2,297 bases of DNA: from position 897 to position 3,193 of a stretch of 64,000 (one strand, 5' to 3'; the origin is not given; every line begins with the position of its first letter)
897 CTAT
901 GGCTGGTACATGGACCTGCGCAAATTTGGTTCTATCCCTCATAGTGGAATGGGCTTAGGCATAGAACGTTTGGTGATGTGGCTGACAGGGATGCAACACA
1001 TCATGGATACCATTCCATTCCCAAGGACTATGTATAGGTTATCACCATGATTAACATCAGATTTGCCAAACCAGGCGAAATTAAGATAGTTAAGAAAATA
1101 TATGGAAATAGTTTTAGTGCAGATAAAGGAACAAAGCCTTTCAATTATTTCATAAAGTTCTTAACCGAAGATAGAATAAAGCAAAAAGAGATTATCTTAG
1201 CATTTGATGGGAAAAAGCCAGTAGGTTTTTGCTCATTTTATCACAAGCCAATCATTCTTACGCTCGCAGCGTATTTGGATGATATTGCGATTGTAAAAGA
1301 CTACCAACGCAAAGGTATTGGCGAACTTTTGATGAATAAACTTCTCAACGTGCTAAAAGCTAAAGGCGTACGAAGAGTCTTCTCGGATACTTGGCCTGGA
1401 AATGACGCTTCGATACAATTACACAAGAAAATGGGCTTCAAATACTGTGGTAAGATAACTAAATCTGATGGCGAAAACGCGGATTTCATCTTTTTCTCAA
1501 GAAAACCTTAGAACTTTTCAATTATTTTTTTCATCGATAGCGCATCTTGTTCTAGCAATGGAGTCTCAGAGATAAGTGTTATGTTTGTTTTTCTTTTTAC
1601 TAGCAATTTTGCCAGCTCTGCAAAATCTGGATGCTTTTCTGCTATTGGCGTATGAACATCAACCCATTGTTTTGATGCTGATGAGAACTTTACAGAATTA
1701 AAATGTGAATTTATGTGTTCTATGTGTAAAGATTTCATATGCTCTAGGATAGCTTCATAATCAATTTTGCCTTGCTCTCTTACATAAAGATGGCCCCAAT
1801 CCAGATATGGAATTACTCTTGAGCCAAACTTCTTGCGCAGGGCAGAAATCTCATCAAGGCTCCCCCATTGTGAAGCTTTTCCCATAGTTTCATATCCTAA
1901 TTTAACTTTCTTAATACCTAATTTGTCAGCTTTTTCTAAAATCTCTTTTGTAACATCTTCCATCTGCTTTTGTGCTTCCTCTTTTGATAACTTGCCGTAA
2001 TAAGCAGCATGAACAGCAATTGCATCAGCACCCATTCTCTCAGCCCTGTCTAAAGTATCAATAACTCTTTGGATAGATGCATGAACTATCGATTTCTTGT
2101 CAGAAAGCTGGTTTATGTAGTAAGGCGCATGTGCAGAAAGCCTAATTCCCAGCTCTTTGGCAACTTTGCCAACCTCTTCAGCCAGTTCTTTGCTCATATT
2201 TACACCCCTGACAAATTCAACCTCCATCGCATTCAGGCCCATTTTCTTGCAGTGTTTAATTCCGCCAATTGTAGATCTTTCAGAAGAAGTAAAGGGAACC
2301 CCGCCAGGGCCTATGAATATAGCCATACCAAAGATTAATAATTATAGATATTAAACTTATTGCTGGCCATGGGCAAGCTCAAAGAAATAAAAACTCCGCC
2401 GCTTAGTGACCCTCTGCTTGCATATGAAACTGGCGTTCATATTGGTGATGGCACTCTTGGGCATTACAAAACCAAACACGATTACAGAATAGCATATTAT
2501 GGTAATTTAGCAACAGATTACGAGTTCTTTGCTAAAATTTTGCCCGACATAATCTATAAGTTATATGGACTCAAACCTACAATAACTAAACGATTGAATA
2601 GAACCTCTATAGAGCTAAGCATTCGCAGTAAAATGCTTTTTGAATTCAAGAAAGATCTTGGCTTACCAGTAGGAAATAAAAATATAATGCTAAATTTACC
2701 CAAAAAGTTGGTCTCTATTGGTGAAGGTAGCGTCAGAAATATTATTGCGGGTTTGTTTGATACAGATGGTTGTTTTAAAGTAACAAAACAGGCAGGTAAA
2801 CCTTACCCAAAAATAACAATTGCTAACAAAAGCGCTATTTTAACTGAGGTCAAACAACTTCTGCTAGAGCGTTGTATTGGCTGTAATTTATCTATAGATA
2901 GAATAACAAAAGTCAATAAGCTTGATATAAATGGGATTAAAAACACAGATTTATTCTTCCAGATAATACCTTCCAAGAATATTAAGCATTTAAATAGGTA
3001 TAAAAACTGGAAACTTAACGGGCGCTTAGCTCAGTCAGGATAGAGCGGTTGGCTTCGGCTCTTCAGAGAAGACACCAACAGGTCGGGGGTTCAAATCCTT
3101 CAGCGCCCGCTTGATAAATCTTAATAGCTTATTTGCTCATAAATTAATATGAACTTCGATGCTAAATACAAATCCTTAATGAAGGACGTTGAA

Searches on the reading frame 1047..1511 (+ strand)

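Call 51: search_protein_families(library=pfam, proteins=[window:1047-1511:+], max_evalue=0.001)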
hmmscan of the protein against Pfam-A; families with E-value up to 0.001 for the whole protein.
window:1047-1511:+ (154 aa): 7 families
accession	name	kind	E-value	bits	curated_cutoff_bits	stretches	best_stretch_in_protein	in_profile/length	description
PF00583.31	Acetyltransf_1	-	1.3e-18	67.8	20.7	1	16-131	5-116/116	Acetyltransferase (GNAT) family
PF13508.13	Acetyltransf_7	-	7.6e-12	45.9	27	1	47-132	3-83/84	Acetyltransferase (GNAT) domain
PF13673.13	Acetyltransf_10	-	2.7e-09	37.5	23.6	1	41-142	23-118/128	Acetyltransferase (GNAT) domain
PF13302.13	Acetyltransf_3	-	3.2e-06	28.3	25.4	1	54-132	61-138/138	Acetyltransferase (GNAT) domain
PF13527.13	Acetyltransf_9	-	3.3e-05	24.3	25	1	3-133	1-126/127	Acetyltransferase (GNAT) domain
PF13420.13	Acetyltransf_4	-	0.00012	22.6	24.3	1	82-136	83-139/155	Acetyltransferase (GNAT) domain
PF08445.16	FR47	-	0.00013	22.3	22.1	1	76-132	23-78/86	FR47-like protein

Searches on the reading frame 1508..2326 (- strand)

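Call 51: search_protein_families(library=pfam, proteins=[window:1508-2326:-], max_evalue=0.001)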
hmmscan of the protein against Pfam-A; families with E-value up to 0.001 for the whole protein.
window:1508-2326:- (272 aa): 2 families
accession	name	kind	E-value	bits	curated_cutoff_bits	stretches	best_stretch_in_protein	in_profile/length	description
PF01261.30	AP_endonuc_2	-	1.1e-33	117.4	31.1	1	24-256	2-230/249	Xylose isomerase-like TIM barrel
PF03851.20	UvdE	-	1.3e-05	25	24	1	45-129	84-172/275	UV-endonuclease UvdE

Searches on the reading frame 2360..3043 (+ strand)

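Call 51: search_protein_families(library=pfam, proteins=[window:2360-3043:+], max_evalue=0.001)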
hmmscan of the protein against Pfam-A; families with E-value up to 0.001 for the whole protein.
window:2360-3043:+ (227 aa): 1 family
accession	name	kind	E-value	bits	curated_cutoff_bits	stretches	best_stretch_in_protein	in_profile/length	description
PF14528.11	LAGLIDADG_3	-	2e-06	28.4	22.5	1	125-182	3-55/82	LAGLIDADG-like domain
